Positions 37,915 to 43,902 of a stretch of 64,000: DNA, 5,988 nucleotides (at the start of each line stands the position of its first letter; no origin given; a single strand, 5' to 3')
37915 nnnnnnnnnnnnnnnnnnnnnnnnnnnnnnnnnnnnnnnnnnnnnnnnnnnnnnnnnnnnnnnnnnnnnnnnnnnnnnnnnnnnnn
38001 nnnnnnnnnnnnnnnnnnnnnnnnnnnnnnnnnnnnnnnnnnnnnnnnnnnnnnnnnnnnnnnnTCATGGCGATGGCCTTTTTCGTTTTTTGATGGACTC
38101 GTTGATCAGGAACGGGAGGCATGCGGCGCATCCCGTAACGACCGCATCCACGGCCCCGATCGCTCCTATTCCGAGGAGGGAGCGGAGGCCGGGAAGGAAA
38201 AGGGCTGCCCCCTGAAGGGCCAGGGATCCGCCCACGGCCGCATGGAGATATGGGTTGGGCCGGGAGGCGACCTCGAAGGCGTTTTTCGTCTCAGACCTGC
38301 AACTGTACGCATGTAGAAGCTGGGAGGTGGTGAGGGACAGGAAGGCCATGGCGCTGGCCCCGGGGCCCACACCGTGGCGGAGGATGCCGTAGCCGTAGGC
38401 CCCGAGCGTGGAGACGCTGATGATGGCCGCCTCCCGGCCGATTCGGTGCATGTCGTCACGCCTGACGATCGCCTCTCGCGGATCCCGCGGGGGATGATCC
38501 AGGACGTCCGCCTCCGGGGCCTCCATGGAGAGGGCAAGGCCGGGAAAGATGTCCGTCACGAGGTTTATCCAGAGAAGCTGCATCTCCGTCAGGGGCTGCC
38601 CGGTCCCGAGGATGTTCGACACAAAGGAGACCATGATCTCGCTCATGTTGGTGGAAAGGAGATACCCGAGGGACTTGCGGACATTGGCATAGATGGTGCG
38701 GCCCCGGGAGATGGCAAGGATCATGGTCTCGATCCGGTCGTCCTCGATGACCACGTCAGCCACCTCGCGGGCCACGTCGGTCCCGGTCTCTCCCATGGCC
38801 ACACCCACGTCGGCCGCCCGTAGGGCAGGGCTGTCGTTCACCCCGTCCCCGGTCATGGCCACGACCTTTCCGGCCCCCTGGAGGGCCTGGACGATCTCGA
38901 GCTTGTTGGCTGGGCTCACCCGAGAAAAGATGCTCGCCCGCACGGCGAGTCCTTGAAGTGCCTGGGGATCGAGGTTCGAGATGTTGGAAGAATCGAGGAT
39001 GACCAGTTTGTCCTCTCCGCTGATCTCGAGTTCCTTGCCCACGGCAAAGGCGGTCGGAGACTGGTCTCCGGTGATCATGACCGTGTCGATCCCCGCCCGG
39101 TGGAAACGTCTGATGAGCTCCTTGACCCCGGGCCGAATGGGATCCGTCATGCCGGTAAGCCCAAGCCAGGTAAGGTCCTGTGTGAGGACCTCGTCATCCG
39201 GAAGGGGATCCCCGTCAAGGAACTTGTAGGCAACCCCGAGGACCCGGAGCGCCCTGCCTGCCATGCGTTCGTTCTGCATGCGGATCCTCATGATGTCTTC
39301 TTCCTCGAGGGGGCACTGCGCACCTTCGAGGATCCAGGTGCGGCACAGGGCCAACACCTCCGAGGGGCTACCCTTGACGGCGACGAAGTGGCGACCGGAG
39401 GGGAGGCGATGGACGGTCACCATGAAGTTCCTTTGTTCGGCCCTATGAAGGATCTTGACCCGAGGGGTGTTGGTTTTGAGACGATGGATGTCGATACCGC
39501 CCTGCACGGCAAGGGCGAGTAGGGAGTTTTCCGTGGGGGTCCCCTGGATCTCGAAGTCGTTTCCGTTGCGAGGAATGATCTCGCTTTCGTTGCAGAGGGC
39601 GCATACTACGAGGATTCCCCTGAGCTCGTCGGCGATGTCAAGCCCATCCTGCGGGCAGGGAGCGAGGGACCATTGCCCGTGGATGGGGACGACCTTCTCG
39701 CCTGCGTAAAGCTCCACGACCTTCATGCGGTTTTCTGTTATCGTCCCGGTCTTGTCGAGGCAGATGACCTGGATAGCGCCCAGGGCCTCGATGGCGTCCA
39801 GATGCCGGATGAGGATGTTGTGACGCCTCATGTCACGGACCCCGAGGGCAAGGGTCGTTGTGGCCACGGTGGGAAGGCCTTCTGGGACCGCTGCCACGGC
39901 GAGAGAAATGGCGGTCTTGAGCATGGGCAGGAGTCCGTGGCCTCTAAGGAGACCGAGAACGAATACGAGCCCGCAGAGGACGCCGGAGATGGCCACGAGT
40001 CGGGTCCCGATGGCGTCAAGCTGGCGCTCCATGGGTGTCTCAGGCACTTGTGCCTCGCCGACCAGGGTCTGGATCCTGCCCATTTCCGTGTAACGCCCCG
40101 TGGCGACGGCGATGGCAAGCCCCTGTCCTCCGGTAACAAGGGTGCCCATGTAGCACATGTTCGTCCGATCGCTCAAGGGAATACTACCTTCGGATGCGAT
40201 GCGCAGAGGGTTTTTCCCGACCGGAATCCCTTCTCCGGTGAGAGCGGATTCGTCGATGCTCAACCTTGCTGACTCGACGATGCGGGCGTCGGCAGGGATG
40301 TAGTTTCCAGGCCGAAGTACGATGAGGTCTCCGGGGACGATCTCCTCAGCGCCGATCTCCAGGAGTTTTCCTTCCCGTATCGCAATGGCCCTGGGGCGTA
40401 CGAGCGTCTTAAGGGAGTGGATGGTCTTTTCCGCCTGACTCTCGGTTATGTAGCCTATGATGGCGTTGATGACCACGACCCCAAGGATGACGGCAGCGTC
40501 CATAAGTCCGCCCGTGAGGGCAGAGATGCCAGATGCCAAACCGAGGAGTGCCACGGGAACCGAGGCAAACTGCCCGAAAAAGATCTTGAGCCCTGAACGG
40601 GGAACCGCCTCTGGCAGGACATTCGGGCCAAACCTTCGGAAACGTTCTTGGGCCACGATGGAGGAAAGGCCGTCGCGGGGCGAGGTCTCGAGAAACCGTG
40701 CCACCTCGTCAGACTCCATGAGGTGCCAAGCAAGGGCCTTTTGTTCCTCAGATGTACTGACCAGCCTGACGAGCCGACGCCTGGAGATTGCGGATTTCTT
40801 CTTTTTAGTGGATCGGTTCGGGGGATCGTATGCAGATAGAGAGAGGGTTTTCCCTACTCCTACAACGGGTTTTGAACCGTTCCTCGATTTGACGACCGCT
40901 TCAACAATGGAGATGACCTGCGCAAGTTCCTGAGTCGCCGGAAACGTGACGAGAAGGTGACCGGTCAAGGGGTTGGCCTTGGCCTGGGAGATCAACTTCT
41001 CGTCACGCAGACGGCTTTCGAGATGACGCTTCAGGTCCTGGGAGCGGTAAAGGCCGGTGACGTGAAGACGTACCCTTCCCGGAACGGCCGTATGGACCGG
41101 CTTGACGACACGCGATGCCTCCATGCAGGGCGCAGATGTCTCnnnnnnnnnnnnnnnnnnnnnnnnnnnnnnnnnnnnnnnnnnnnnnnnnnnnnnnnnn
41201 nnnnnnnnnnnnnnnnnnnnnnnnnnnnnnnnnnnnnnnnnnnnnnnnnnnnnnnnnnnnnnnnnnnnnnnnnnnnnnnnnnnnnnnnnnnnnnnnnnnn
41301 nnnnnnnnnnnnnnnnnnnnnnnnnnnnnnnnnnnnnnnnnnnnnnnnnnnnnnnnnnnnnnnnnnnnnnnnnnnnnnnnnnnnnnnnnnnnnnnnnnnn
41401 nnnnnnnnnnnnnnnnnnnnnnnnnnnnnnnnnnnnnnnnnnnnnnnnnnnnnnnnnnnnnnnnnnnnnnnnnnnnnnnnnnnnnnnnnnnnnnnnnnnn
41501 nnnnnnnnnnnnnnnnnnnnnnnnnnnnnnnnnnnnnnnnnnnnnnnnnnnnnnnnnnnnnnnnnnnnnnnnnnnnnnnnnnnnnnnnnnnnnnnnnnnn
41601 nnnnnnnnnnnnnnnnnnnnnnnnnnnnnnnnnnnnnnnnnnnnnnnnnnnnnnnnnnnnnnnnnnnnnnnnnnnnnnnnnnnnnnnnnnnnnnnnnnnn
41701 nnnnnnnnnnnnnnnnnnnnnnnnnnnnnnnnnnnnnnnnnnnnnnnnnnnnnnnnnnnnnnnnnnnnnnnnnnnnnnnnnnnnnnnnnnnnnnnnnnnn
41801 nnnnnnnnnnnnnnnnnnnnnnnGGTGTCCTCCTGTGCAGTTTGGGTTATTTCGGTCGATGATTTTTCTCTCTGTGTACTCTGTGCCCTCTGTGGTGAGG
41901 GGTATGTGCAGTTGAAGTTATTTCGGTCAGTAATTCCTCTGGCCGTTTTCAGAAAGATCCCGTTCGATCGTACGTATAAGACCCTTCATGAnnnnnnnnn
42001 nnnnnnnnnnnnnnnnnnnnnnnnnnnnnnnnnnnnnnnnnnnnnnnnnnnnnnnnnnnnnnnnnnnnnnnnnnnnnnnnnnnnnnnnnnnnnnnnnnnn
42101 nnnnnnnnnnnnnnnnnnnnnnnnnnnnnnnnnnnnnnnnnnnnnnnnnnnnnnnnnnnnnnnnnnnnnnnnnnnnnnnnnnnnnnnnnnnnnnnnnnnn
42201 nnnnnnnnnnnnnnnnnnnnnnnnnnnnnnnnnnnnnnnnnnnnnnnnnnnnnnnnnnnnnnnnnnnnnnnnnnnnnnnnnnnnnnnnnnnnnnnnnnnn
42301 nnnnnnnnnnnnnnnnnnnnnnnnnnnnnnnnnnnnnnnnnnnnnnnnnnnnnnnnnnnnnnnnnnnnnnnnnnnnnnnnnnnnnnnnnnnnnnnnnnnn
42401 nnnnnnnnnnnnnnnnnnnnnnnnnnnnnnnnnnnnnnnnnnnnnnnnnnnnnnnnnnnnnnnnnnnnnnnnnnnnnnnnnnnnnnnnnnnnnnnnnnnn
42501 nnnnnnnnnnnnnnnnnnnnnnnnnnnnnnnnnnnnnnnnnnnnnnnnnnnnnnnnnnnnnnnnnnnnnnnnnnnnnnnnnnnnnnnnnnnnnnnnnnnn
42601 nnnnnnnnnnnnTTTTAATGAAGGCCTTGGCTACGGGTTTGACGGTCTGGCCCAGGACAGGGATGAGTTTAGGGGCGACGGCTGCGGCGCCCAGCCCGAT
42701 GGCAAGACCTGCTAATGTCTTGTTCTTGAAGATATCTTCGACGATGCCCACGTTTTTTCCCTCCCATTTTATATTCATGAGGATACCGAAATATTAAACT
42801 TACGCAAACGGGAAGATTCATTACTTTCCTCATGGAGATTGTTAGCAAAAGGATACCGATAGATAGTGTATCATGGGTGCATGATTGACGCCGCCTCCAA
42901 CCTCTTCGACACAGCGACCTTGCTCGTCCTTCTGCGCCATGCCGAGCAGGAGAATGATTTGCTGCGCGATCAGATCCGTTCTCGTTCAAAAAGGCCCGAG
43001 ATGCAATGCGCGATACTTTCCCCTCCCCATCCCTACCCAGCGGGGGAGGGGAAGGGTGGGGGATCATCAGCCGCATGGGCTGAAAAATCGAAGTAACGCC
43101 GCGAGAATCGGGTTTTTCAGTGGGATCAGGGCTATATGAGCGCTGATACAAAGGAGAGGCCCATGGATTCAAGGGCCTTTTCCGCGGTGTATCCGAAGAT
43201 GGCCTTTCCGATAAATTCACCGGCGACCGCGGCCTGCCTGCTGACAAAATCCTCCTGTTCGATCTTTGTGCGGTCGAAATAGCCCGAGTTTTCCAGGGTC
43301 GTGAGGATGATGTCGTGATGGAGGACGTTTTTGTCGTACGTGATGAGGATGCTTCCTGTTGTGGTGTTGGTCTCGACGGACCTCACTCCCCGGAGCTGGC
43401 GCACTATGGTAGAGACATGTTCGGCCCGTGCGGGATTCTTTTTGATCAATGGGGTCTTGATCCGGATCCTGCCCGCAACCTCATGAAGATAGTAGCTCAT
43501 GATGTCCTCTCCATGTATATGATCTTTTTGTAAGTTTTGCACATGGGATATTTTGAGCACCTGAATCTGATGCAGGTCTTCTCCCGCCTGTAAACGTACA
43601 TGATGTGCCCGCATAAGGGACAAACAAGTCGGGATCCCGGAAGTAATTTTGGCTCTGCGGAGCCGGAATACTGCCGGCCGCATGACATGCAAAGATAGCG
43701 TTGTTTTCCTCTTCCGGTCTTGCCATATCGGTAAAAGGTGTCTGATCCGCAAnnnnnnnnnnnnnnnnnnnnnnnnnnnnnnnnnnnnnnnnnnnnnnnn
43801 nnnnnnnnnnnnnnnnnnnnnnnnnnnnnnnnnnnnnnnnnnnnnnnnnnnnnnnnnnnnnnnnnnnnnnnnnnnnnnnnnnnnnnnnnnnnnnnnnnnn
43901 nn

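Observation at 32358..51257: A ~19-kb phosphate-starvation supercluster: three Pho-box-fronted units around pstSCAB-phoU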

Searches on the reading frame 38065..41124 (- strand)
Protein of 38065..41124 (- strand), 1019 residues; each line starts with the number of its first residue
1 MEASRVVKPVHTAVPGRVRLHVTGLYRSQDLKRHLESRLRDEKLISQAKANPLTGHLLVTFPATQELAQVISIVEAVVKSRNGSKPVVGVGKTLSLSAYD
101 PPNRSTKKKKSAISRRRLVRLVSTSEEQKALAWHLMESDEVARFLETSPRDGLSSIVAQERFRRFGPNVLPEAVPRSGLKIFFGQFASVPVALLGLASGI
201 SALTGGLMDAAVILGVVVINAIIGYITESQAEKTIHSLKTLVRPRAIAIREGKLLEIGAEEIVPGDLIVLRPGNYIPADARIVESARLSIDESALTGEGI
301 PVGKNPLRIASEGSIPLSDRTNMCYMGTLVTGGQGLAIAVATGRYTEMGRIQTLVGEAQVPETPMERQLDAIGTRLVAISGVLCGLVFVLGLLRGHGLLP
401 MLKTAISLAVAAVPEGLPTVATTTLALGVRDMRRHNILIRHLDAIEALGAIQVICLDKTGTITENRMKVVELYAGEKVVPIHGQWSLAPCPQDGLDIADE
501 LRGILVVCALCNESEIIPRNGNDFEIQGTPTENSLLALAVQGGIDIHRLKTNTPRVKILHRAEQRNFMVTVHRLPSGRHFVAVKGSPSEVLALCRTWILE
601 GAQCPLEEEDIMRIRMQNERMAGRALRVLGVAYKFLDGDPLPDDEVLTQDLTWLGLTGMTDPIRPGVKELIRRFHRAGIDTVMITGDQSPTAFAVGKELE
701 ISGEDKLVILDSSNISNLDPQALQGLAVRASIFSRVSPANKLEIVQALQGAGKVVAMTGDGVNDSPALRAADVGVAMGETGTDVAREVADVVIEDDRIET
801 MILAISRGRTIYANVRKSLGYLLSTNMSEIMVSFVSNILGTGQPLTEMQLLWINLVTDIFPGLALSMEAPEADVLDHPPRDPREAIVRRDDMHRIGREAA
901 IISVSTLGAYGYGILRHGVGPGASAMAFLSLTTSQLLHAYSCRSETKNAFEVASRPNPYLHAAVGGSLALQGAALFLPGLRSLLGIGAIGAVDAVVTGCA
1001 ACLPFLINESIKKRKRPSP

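Call 6: search_protein_families(library=pfam, proteins=[window:38065-41124:-], max_evalue=0.01)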
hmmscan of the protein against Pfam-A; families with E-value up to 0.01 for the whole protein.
window:38065-41124:- (1019 aa): 7 families
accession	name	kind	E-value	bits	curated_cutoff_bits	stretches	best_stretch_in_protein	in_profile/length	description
PF00122.25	E1-E2_ATPase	-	4.7e-51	173.3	28.1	1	242-435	3-181/181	E1-E2 ATPase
PF00689.26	Cation_ATPase_C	-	7.5e-43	146.8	27.3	1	843-1013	2-174/175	Cation transporting ATPase, C-terminus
PF00702.32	Hydrolase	-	4.1e-18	66.9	26.4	1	451-772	1-191/191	haloacid dehalogenase-like hydrolase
PF13246.12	Cation_ATPase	-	2e-14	53.8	21.7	1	509-596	1-90/91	Cation transport ATPase (P-type)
PF00690.31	Cation_ATPase_N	-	2.3e-13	50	20.4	1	133-201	1-69/69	Cation transporter/ATPase, N-terminus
PF19991.5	HMA_2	-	9.2e-08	32.6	30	1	10-79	10-77/154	Heavy metal associated domain 2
PF08282.18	Hydrolase_3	-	0.0024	18.1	20.9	1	745-795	196-245/255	haloacid dehalogenase-like hydrolase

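Call 15: search_protein_families(library=ncbifam, proteins=[window:38065-41124:-], max_evalue=0.01)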
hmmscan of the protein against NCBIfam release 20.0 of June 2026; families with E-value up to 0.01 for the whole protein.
window:38065-41124:- (1019 aa): 24 families
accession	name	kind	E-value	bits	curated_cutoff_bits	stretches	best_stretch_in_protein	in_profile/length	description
TIGR01522.1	ATPase-IIA2_Ca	equivalog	1.6e-182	608.4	798.3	1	136-1015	7-850/854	calcium-transporting P-type ATPase, PMR1-type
TIGR01116.1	ATPase-IIA1_Ca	equivalog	3.7e-150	501.6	703.4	1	184-997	3-780/799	calcium-translocating P-type ATPase, SERCA-type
TIGR01517.1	ATPase-IIB_Ca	equivalog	6.1e-117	391.9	507.05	2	499-971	386-838/882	calcium-translocating P-type ATPase, PMCA-type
TIGR01523.1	ATPase-IID_K-Na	equivalog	2.1e-113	379.8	645.05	3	499-910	428-854/997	potassium/sodium efflux P-type ATPase, fungal-type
TIGR01106.1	ATPase-IIC_X-K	subfamily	5.2e-113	378.8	946.1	2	131-705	15-611/997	Na,H/K antiporter P-type ATPase subunit alpha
TIGR01647.1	ATPase-IIIA_H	equivalog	3.9e-105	352.7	615.5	2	152-472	1-307/755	plasma-membrane proton-efflux P-type ATPase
TIGR01524.1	ATPase-IIIB_Mg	equivalog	7.3e-100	335.1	610.75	2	128-470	10-355/867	magnesium-translocating P-type ATPase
TIGR01494.1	ATPase_P-type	subfamily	7.1e-84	281.9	62.3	4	728-838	361-465/478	HAD-IC family P-type ATPase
NF011702.0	PRK15122.1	subfamily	1.6e-78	264.7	975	2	148-467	45-389/907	magnesium-translocating P-type ATPase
TIGR01525.1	ATPase-IB_hvy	subfamily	1.1e-71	242.3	346.25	3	193-472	4-269/560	heavy metal translocating P-type ATPase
TIGR01657.1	P-ATPase-V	hypoth_equivalog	8.5e-60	202.4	618.25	3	105-472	89-469/1055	ATP13A2 family polyamine export P-type ATPase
TIGR01512.1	ATPase-IB2_Cd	subfamily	7.9e-56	189.8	313.5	3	193-472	4-255/494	cadmium family heavy metal-translocating P-type ATPase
TIGR01511.1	ATPase-IB1_Cu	subfamily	3.9e-50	171.2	397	3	210-473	46-283/542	copper-translocating P-type ATPase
NF008262.1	PRK11033.1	equivalog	1.1e-43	149.8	1005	3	204-475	192-449/731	zinc/cadmium/mercury/lead-transporting ATPase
NF033775.1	P_type_ZntA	exception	1.3e-38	132.8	1240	3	200-477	192-456/732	Zn(II)/Cd(II)/Pb(II) translocating P-type ATPase ZntA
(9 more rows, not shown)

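Call 86: search_solved_structures(query=window:38068-41124:-, max_evalue=1e-30)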
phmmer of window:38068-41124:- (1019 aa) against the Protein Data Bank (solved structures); distinct sequences matched with E-value up to 1e-30: 86 (the best 60 are shown).
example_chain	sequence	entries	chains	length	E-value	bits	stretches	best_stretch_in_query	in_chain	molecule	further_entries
6zhf_A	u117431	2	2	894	1.4e-139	469.7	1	146-991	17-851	Calcium-transporting ATPase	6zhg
9euq_A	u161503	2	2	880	1.7e-139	469.4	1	148-991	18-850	Calcium-transporting ATPase lmo0841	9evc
8iww_A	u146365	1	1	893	7.3e-139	467.4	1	139-1016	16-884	Calcium-transporting ATPase type 2C member 1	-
8iwp_A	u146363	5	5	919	8e-139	467.2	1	139-1016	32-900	Calcium-transporting ATPase type 2C member 1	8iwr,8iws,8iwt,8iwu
7yag_A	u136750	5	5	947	9.1e-139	467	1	139-1016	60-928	Calcium-transporting ATPase type 2C member 1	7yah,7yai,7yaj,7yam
6zhh_A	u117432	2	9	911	3.5e-138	465.1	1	150-991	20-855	Calcium-transporting ATPase | Calcium-transporting ATPase lmo0841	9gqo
3w5b_A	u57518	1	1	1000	2.5e-109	369.6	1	133-924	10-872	SERCA1a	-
2dqs_A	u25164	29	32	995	3.1e-109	369.3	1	133-924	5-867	Sarcoplasmic/endoplasmic reticulum calcium ATPase 1 | SERCA1a | SARCOPLASMIC ENDOPLASMIC RETICULUM CALCIUM ATPASE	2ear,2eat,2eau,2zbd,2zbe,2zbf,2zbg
27qy_A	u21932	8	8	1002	3.2e-109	369.3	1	133-924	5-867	Sarcoplasmic/endoplasmic reticulum calcium ATPase 1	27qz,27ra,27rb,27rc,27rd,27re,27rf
8owa_A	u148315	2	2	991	3.3e-109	369.2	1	134-924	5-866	Sarcoplasmic/endoplasmic reticulum calcium ATPase 1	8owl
4bew_A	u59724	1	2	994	3.3e-109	369.2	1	134-924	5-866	SARCOPLASMIC/ENDOPLASMIC RETICULUM CALCIUM ATPASE 1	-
1iwo_A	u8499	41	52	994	3.3e-109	369.2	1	134-924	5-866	Sarcoplasmic/endoplasmic reticulum calcium ATPase 1 | Sarcoplasmic/endoplasmic reticulum calcium ATPase 1a | Sarcoplasmic/endoplasmic reticulum calcium ATPase 1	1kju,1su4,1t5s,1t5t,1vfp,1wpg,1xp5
8d3u_A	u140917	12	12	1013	4.7e-109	368.7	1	113-887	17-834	Sodium/potassium-transporting ATPase subunit alpha-3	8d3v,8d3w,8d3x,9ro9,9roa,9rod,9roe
9roj_A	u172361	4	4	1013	4.9e-109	368.6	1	113-887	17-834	Sodium/potassium-transporting ATPase subunit alpha-3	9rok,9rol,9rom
5zmw_A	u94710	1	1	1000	6.3e-109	368.3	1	133-924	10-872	Sarcoplasmic/endoplasmic reticulum calcium ATPase 1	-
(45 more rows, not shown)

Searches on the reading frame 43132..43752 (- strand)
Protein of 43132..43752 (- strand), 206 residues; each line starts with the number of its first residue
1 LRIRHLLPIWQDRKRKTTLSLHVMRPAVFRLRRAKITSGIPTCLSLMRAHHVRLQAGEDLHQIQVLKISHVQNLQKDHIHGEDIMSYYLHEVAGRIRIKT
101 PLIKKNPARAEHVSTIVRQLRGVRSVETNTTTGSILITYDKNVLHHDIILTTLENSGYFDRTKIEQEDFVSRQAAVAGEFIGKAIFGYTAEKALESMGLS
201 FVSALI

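Call 6: search_protein_families(library=pfam, proteins=[window:43132-43752:-], max_evalue=0.01)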
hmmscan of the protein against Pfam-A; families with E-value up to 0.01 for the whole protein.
window:43132-43752:- (206 aa): 1 family
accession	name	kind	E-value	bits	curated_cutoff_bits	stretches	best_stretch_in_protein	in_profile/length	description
PF19991.5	HMA_2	-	1.6e-13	51.3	30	1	90-150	12-72/154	Heavy metal associated domain 2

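Call 15: search_protein_families(library=ncbifam, proteins=[window:43132-43752:-], max_evalue=0.01)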
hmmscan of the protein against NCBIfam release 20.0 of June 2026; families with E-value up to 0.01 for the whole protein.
window:43132-43752:- (206 aa): 3 families
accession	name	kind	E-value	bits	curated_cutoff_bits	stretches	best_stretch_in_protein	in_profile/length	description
NF033795.1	chaper_CopZ_Bs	exception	4.1e-05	23.7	91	1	113-158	18-63/66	copper chaperone CopZ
NF033556.1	MerTP_fusion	equivalog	0.0062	16.2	180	1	110-158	135-183/186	mercuric transport protein MerTP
NF033794.2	chaper_CopZ_Eh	exception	0.0098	16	95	0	111-158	16-63/68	copper chaperone CopZ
